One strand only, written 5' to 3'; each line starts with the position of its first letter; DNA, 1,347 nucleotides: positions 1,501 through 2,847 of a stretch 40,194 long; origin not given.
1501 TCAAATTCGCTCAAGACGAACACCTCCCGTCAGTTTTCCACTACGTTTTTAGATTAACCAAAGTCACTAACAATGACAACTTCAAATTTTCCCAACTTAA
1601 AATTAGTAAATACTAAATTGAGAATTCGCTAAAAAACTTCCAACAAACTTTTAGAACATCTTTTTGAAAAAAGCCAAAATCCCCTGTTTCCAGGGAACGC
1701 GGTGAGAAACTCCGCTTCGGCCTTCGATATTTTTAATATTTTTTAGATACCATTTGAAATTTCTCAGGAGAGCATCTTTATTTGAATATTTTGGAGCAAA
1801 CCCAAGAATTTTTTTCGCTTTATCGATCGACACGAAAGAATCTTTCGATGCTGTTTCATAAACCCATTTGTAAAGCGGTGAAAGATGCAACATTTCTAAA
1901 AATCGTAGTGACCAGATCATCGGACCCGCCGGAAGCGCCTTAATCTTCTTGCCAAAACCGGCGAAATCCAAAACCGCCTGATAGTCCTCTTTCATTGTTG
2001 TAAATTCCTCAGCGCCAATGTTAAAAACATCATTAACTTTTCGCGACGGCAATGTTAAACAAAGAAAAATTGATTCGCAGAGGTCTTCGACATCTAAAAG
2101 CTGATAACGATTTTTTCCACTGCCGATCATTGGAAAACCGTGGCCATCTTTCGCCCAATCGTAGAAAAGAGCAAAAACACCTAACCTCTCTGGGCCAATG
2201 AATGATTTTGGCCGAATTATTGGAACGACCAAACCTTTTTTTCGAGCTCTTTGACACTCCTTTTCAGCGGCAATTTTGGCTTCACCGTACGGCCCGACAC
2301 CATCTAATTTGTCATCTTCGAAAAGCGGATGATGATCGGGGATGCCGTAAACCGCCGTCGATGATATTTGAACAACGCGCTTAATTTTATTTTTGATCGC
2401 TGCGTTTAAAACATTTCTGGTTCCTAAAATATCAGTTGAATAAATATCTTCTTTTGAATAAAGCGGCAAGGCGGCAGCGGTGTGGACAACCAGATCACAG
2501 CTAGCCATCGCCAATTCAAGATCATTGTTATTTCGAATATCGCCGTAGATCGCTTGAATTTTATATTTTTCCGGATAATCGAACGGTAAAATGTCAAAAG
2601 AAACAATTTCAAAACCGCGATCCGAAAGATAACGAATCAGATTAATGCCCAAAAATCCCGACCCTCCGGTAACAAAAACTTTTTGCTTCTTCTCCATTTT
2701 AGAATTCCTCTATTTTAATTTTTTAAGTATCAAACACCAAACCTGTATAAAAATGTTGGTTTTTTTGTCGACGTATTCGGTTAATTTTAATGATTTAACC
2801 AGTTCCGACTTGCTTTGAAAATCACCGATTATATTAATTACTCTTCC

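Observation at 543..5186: PRPP-to-polyprenyl-phosphate pentofuranose donor module built from non-canonical parts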

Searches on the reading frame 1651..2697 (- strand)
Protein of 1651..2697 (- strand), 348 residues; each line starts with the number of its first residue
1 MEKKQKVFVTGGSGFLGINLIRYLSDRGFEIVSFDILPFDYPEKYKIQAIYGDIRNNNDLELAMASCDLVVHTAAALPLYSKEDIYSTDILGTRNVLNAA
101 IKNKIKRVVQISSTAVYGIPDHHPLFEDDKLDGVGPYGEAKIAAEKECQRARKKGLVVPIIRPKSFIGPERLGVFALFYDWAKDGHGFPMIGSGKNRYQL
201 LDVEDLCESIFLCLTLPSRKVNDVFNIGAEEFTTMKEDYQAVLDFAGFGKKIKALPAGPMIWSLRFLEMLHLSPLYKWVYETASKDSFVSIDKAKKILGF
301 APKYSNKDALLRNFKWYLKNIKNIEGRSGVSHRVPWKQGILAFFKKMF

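Call 3: search_protein_families(library=pfam, proteins=[window:1651-2697:-], max_evalue=0.01)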
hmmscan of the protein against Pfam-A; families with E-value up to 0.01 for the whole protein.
window:1651-2697:- (348 aa): 8 families
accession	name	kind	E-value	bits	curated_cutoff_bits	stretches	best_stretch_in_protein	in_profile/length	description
PF01370.27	Epimerase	-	2.1e-38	132.5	20.9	1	7-228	1-240/240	NAD dependent epimerase/dehydratase family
PF16363.11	GDP_Man_Dehyd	-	2.7e-19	70.2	27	1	8-307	1-326/332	GDP-mannose 4,6 dehydratase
PF01073.25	3Beta_HSD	-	1.3e-18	67.5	22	1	9-207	2-222/280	3-beta hydroxysteroid dehydrogenase/isomerase family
PF13460.12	NAD_binding_10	-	8.9e-13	48.9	27.2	1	11-166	1-146/184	NAD(P)H-binding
PF07993.18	NAD_binding_4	-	2.8e-12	46.8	20.1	1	46-169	62-210/258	Male sterility protein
PF02719.21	Polysacc_synt_2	-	8.9e-10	38.7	20.2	1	44-113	53-128/293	Polysaccharide biosynthesis protein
PF04321.23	RmlD_sub_bind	-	9.5e-10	38.4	27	1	6-158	2-146/287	RmlD substrate binding domain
PF18903.5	DUF5659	-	0.00034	20.8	23.6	0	293-327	39-72/75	Domain of unknown function (DUF5659)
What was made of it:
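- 1651..2697 (-): Extended SDR (NAD-dependent epimerase/dehydratase fold). It is the proposed single-enzyme epimerase of polyprenyl-P-ribofuranose; whether it acts at C3 or C2 is unresolved. PF01370 at 2.1e-38 (call 3).
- Checked: Extended SDR, 1651-2697: PF01370 at 2.1e-38 (call 3).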

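Call 4: search_protein_families(library=ncbifam, proteins=[window:1651-2697:-], max_evalue=0.01)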
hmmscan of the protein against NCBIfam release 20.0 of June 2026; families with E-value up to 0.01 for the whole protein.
window:1651-2697:- (348 aa): 30 families (the best 25 are shown)
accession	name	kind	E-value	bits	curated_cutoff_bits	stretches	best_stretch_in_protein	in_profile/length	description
TIGR03466.1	HpnA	hypoth_equivalog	3.8e-30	104.9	367.65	1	6-170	2-174/327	hopanoid-associated sugar epimerase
NF042422.1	oxyalk_red_OleD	equivalog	1.3e-24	87.2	580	1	6-312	2-323/329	2-alkyl-3-oxoalkanoate reductase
NF042423.1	oxyalk_red_Shew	equivalog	1.4e-21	76.9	580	1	3-171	7-179/331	2-alkyl-3-oxoalkanoate reductase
TIGR01181.1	dTDP_gluc_dehyt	equivalog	2.2e-20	73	365.1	1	7-322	2-316/321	dTDP-glucose 4,6-dehydratase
TIGR04180.1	EDH_00030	hypoth_equivalog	3.5e-20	72.3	475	1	7-171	1-180/297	NAD-dependent 4,6-dehydratase LegB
TIGR01179.1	galE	equivalog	6.6e-17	61.3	262.3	1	6-152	1-160/332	UDP-glucose 4-epimerase GalE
TIGR02622.1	CDP_4_6_dhtase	equivalog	1.2e-15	57.5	278.45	1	3-150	3-167/352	CDP-glucose 4,6-dehydratase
TIGR01746.1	Thioester-redct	subfamily_domain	2.9e-15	56.4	213.35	1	46-175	62-204/371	thioester reductase domain-containing protein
NF052578.1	StrlDmthSdmBMthl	equivalog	4.5e-15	56.2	600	1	8-170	4-173/328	sterol demethylase protein SdmB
NF047922.1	GDPFucSynFcl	equivalog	3.9e-13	49.5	500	1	3-154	1-151/308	GDP-L-fucose synthase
TIGR01777.1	yfcH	hypoth_equivalog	1.9e-10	40.8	207.35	1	7-237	1-232/292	TIGR01777 family oxidoreductase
TIGR03589.1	PseB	equivalog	3.3e-10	39.4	407.75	1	3-113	3-125/324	UDP-N-acetylglucosamine 4,6-dehydratase (inverting)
TIGR02197.1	heptose_epim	equivalog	9.4e-10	38.1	274.6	1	8-145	2-146/316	ADP-glyceromanno-heptose 6-epimerase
NF043036.1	ErythonDh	equivalog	1.6e-09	37.4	325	1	6-150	2-162/321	D-erythronate dehydrogenase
TIGR04130.1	FnlA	equivalog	3.7e-09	35.9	730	1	3-119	3-131/337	UDP-N-acetylglucosamine 4,6-dehydratase/5-epimerase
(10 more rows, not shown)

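Call 16: search_solved_structures(query=window:1651-2697:-, max_evalue=0.00001)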
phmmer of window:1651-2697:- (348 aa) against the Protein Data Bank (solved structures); distinct sequences matched with E-value up to 0.00001: 70 (the best 60 are shown).
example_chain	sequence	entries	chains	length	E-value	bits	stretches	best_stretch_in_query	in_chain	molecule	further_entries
1r6d_A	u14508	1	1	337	2.3e-17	66.4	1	6-246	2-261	TDP-glucose-4,6-dehydratase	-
8rdg_A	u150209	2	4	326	2.9e-17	66.1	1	6-245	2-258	SDR family NAD(P)-dependent oxidoreductase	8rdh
1r66_A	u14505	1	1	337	3.2e-17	66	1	6-246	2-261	TDP-glucose-4,6-dehydratase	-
8rdi_A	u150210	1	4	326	1e-16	64.3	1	6-245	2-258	SDR family NAD(P)-dependent oxidoreductase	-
6wjb_A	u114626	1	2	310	2e-16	63.4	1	5-247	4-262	NAD-dependent epimerase/dehydratase family protein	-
6jkg_A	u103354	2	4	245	3.6e-16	62.5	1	5-214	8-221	Sterol-4-alpha-carboxylate 3-dehydrogenase, decarboxylating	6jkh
6bi4_A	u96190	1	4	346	1.3e-15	60.6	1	5-251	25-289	dTDP-glucose 4,6-dehydratase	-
6wj9_A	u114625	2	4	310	1.9e-15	60.1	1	5-247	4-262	NAD-dependent epimerase/dehydratase family protein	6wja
3wj7_A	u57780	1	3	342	3.9e-15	59.1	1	7-318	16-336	Putative oxidoreductase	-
3aw9_A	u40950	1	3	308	5.4e-15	58.6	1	6-259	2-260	NAD-dependent epimerase/dehydratase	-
3icp_A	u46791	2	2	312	9.5e-15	57.8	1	6-259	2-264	NAD-dependent epimerase/dehydratase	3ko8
8wxk_A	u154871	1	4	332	9.6e-15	57.8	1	4-146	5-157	UDP-glucose 4-epimerase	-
2hun_A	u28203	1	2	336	1.5e-14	57.2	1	5-254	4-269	336aa long hypothetical dTDP-glucose 4,6-dehydratase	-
4zrm_A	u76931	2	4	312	4.6e-14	55.6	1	6-251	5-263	UDP-glucose 4-epimerase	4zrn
8shh_A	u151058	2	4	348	2e-13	53.5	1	6-247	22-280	dTDP-glucose 4,6-dehydratase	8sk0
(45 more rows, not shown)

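Call 36: find_related_loci(query=A1, collection=genome_contigs, flank=10000)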
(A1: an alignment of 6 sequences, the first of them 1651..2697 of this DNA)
Query A1 (348 aa) in genome_contigs; peptide patterns used: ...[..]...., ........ (x = any residue, [..] = any of these).
599 stretches matched a pattern (row limit reached: there are more); 593 encode a relative of the query (tblastn E <= 1e-3); the best 80 are kept; 80 distinct loci.
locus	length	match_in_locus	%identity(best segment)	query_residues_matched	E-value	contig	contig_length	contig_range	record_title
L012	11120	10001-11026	73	7-348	4e-174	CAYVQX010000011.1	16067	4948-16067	MAG TPA_asm: uncultured Candidatus Saccharibacteria bacterium isolate SRP135725_co1_167 genome assembly, contig: NODE_47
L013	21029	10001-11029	73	6-348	6e-173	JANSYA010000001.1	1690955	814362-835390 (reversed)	MAG: bacterium isolate bin.39 k141_345857_length_1690955_cov_211.4465, whole genome shotgun sequence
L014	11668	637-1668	72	5-348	8e-173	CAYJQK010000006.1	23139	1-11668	MAG TPA_asm: uncultured Candidatus Saccharibacteria bacterium isolate ERP125453_co1_291 genome assembly, contig: NODE_20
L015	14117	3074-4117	70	1-348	2e-172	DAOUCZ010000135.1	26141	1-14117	MAG TPA_asm: Anaerolineae bacterium isolate H89_878 137113, whole genome shotgun sequence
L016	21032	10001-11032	70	5-348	2e-172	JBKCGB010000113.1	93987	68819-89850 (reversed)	MAG: Roseiflexaceae bacterium isolate samp_516_metabat2_84 samp_516_865298, whole genome shotgun sequence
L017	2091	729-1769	73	3-348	0e+0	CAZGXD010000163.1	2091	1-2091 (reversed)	MAG TPA_asm: uncultured Muribaculaceae bacterium isolate binchicken_co157_473 genome assembly, contig: NODE_136558_lengt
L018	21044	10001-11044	72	1-348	4e-171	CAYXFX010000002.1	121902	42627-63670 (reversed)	MAG TPA_asm: uncultured Candidatus Saccharibacteria bacterium isolate binchicken_co125_1170 genome assembly, contig: NOD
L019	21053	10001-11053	72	1-348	1e-170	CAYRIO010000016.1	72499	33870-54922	MAG TPA_asm: uncultured Peptostreptococcaceae bacterium isolate SRP302447_co2_65 genome assembly, contig: NODE_1138_leng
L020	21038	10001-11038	70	3-348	5e-170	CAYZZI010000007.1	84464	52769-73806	MAG TPA_asm: uncultured Klebsiella sp. isolate SRP278252_co3_10 genome assembly, contig: NODE_265_length_84464_cov_15.55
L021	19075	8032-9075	70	2-348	1e-169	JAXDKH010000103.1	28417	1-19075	MAG: Chloroflexia bacterium isolate BP_590 scaffold_1425805, whole genome shotgun sequence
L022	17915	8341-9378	69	3-348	9e-170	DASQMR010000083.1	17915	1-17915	MAG TPA_asm: Rubrobacteraceae bacterium isolate SMAG_U10754 k141_153446, whole genome shotgun sequence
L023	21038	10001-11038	70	3-348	2e-169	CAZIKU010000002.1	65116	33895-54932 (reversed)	MAG TPA_asm: uncultured Klebsiella sp. isolate SRP193358_co1_781 genome assembly, contig: NODE_677_length_65116_cov_6.73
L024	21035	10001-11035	70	4-348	3e-169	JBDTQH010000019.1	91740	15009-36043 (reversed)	MAG: Chloroflexota bacterium isolate cluster3_bin.217 NODE_436_length_91740_cov_16.864274, whole genome shotgun sequence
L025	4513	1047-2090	69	1-348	1e-173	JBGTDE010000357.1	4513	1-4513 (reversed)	MAG: Rubrobacteraceae bacterium isolate JTS-RE136 k141_3424223, whole genome shotgun sequence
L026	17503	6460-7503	70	1-348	5e-169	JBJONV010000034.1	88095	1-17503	MAG: Chloroflexota bacterium isolate umpqua_2019_sw_WHONDRS-S19S_0079_B_bin.41 scaffold_258063, whole genome shotgun seq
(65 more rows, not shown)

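Call 40: search_dna_similar(query=window:1651-2697:-, collection=plasmids, mode=protein, max_rows=15)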
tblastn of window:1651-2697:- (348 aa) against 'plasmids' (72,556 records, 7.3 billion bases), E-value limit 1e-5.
Records with a match: 1453; places in all: 2220; records where one place covers at least 80% of the query: 1002.
Best place of each record, by identity: <60% 1453.
By first word of the organism name: Rhizobium 163; Bacillus 144; Sinorhizobium 124; Streptomyces 119; Phaeobacter 59; Pseudosulfitobacter 48; Azospirillum 43; Agrobacterium 39; Escherichia 30; Priestia 22; and 204 more.
By predicted mobility (MOB-suite, as given by PLSDB): non-mobilizable 1046; conjugative 213; mobilizable 194.
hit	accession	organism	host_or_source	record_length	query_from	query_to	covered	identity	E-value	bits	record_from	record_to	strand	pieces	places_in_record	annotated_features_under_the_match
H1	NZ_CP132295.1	Natronococcus sp. AD-5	cell culture,sediment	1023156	6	347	98%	51.6%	3e-105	345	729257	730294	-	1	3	record has no annotation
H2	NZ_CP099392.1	Natronococcus sp. CG52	cell culture,salt lake sediment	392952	6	347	98%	49.6%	6e-100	330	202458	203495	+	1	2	NAD(P)-dependent oxidoreductase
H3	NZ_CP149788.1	Haloterrigena sp. KLK7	cell culture,salt lake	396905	6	347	98%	48.9%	1e-100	332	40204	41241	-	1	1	NAD-dependent epimerase/dehydratase family protein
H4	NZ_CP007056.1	Halostagnicola larsenii XH-48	-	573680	6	347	98%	48.4%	1e-99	329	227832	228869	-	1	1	NAD(P)-dependent oxidoreductase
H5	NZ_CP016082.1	Streptomyces sp. SAT1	Adenophora trachelioides Maxim.,single ...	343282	5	348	99%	41.7%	8e-86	290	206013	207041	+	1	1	NAD-dependent epimerase/dehydratase family protein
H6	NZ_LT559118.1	Nonomuraea gerenzanensis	-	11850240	5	320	91%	43.0%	7e-77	264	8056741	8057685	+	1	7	none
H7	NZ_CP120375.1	Sinorhizobium garamanticum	Argyrolobium uniflorum,Cell culture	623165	8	343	97%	35.0%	3e-56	204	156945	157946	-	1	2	NAD-dependent epimerase/dehydratase family protein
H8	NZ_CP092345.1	Rhizobium gallicum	Phaseolus vulgaris,Cell culture,nodule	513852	8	348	98%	33.9%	2e-54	199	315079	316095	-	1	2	NAD-dependent epimerase/dehydratase family protein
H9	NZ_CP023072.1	Sinorhizobium fredii CCBAU 83666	G.max,nodule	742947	5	348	99%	33.1%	2e-53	196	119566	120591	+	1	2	NAD-dependent epimerase/dehydratase family protein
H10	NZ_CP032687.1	Rhizobium sp. CCGE531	Phaseolus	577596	1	348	100%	32.7%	2e-56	204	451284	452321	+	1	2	NAD-dependent epimerase/dehydratase family protein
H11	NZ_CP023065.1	Sinorhizobium sp. CCBAU 05631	G.max,nodule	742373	5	344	98%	33.4%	1e-54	199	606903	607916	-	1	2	NAD-dependent epimerase/dehydratase family protein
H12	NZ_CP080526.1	Mesorhizobium sp. AR07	Oxytropis sp.,Cell culture,root nodule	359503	7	343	97%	33.7%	4e-54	198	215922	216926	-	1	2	NAD-dependent epimerase/dehydratase family protein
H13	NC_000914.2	Sinorhizobium fredii NGR234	-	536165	5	344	98%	33.1%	2e-54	199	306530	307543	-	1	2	NAD-dependent epimerase/dehydratase family protein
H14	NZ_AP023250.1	Mesorhizobium sp. 131-2-5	Lotus japonicus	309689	2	343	98%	31.5%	3e-50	187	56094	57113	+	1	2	NAD-dependent epimerase/dehydratase family protein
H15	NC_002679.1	Mesorhizobium japonicum MAFF 303099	-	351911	2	343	98%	31.5%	3e-50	187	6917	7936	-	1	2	NAD-dependent epimerase/dehydratase family protein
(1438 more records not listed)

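Call 43: get_annotated_region(hit=H10, flank=8000)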
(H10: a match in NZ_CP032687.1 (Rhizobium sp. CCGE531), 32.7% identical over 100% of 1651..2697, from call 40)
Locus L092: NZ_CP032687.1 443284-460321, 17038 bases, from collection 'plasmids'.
description: Rhizobium sp. CCGE531 plasmid pRCCGE531b, complete sequence
organism: Rhizobium sp. CCGE531 (NCBI taxid 2364271)
taxonomy: Bacteria; Pseudomonadota; Alphaproteobacteria; Hyphomicrobiales; Rhizobiaceae; Rhizobium; Rhizobium sp. CCGE531
host: -; source: Phaseolus; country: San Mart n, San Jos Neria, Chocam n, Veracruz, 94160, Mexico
typing (MOB-suite, as given by PLSDB): conjugative; relaxase MOBQ; mating-pair formation MPF_T
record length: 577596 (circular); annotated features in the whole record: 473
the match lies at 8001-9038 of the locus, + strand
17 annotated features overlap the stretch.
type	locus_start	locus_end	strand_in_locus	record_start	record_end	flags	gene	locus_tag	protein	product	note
CDS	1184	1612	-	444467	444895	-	-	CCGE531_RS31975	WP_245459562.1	hypothetical protein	-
CDS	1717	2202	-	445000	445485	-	-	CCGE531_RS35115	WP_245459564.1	hypothetical protein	-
CDS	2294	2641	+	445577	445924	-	-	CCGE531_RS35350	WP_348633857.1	hypothetical protein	-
CDS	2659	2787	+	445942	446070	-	-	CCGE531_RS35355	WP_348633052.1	hypothetical protein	-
CDS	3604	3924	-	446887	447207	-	-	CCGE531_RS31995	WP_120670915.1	hypothetical protein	-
CDS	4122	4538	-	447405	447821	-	-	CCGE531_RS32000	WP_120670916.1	multiubiquitin domain-containing protein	-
CDS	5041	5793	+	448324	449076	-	-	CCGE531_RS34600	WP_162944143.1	hypothetical protein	-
CDS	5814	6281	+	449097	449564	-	-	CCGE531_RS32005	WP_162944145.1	hypothetical protein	-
CDS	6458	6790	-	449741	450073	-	-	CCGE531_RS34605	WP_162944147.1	hypothetical protein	-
CDS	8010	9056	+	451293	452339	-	-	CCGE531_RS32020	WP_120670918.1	NAD-dependent epimerase/dehydratase family protein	-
CDS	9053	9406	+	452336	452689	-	-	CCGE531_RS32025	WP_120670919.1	SMR family transporter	-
CDS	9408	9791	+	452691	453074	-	-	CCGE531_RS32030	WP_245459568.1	hypothetical protein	-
CDS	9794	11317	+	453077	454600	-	-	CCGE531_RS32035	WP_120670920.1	GMC family oxidoreductase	-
CDS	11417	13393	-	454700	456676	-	-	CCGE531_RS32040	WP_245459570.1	hypothetical protein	-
CDS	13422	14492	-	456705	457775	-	-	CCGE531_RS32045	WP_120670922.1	NAD(P)-dependent oxidoreductase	-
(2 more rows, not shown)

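Call 44: get_annotated_region(hit=H3, flank=8000)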
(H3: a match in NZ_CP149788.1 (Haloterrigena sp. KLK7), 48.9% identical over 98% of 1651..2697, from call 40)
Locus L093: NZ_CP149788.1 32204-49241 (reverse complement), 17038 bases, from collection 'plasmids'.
description: Haloterrigena sp. KLK7 plasmid unnamed1, complete sequence
organism: Haloterrigena sp. KLK7 (NCBI taxid 3132747)
taxonomy: Archaea; Euryarchaeota; Halobacteria; Halobacteriales; Natrialbaceae; Haloterrigena; Haloterrigena sp. KLK7
host: -; source: cell culture,salt lake; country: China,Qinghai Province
typing (MOB-suite, as given by PLSDB): non-mobilizable
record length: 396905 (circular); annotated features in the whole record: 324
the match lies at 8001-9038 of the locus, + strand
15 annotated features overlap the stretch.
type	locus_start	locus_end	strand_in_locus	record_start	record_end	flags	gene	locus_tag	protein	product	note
CDS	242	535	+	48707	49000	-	-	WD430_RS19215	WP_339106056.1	hypothetical protein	-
CDS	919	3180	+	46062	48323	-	-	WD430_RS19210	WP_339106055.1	AAA domain-containing protein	-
CDS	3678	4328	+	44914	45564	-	-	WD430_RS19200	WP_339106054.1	hypothetical protein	-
CDS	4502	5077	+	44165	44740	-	-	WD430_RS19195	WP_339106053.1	DoxX family protein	-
CDS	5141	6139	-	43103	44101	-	-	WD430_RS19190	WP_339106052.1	lysylphosphatidylglycerol synthase transmembrane domain-containing protein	-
CDS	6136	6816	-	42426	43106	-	-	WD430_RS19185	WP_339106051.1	PHP domain-containing protein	-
CDS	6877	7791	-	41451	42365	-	-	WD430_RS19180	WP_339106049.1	decaprenyl-phosphate phosphoribosyltransferase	-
CDS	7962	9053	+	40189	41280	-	-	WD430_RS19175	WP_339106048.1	NAD-dependent epimerase/dehydratase family protein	-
CDS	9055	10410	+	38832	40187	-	-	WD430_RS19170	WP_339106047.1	DolP-mannose mannosyltransferase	GO:0035269 - protein O-linked mannosylation [Evidence IEA]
CDS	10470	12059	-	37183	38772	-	-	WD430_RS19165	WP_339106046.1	glycosyltransferase family 39 protein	-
CDS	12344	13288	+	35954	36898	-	-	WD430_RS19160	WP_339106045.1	DMT family transporter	GO:0055085 - transmembrane transport [Evidence IEA]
CDS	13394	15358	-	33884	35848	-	-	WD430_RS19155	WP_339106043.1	ATP-binding protein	-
CDS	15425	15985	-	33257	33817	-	-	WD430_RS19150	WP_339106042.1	hypothetical protein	-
CDS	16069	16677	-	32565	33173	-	-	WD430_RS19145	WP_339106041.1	metal-dependent hydrolase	-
CDS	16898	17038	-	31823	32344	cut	-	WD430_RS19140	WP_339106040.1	pyridoxamine 5'-phosphate oxidase family protein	GO:0008615 - pyridoxine biosynthetic process [Evidence IEA]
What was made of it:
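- Haloterrigena plasmid: flippase, PHP and DPPRS in one operon, divergent from SDR and GT-C genes (call 44).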

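Call 45: get_annotated_region(hit=H5, flank=8000)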
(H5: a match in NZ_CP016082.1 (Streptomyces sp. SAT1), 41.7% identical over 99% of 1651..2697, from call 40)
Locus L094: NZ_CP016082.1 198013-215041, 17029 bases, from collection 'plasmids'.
description: Streptomyces sp. SAT1 plasmid unnamed2, complete sequence
organism: Streptomyces sp. SAT1 (NCBI taxid 1849967)
taxonomy: Bacteria; Actinomycetota; Actinomycetes; Kitasatosporales; Streptomycetaceae; Streptomyces; Streptomyces sp. SAT1
host: -; source: Adenophora trachelioides Maxim.,single colony; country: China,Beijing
typing (MOB-suite, as given by PLSDB): non-mobilizable
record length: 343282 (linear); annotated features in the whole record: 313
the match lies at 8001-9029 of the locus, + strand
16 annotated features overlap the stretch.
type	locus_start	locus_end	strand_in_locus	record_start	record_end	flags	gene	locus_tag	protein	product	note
CDS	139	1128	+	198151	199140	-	-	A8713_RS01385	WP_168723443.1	alpha/beta hydrolase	-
CDS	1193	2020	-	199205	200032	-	-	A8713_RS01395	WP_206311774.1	DUF1206 domain-containing protein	-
CDS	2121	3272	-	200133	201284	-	-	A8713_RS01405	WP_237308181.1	ADP-ribosylglycohydrolase family protein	-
CDS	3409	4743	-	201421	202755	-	-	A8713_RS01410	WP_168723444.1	aspartate aminotransferase family protein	-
CDS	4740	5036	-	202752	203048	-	-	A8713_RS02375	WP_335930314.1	DUF6309 family protein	-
CDS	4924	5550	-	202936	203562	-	-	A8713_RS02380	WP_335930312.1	DUF6309 family protein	-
CDS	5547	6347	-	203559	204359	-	-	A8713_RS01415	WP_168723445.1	phytanoyl-CoA dioxygenase family protein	-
CDS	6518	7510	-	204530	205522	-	-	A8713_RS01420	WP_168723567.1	aldo/keto reductase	-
CDS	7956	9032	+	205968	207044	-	-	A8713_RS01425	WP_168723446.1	NAD-dependent epimerase/dehydratase family protein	-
CDS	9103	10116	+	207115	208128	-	-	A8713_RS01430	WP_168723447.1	UbiA prenyltransferase family protein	-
CDS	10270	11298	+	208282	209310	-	-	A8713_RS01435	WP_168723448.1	glycosyltransferase family 2 protein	-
CDS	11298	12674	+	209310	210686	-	-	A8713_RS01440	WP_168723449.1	endonuclease/exonuclease/phosphatase family protein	-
CDS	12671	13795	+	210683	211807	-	-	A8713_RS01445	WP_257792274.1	glycosyltransferase family 2 protein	-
CDS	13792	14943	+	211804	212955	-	-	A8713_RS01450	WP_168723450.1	lysylphosphatidylglycerol synthase domain-containing protein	-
CDS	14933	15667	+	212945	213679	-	-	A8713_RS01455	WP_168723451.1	polysaccharide deacetylase family protein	-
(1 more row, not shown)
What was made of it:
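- An EEP-family enzyme in Streptomyces (call 45).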
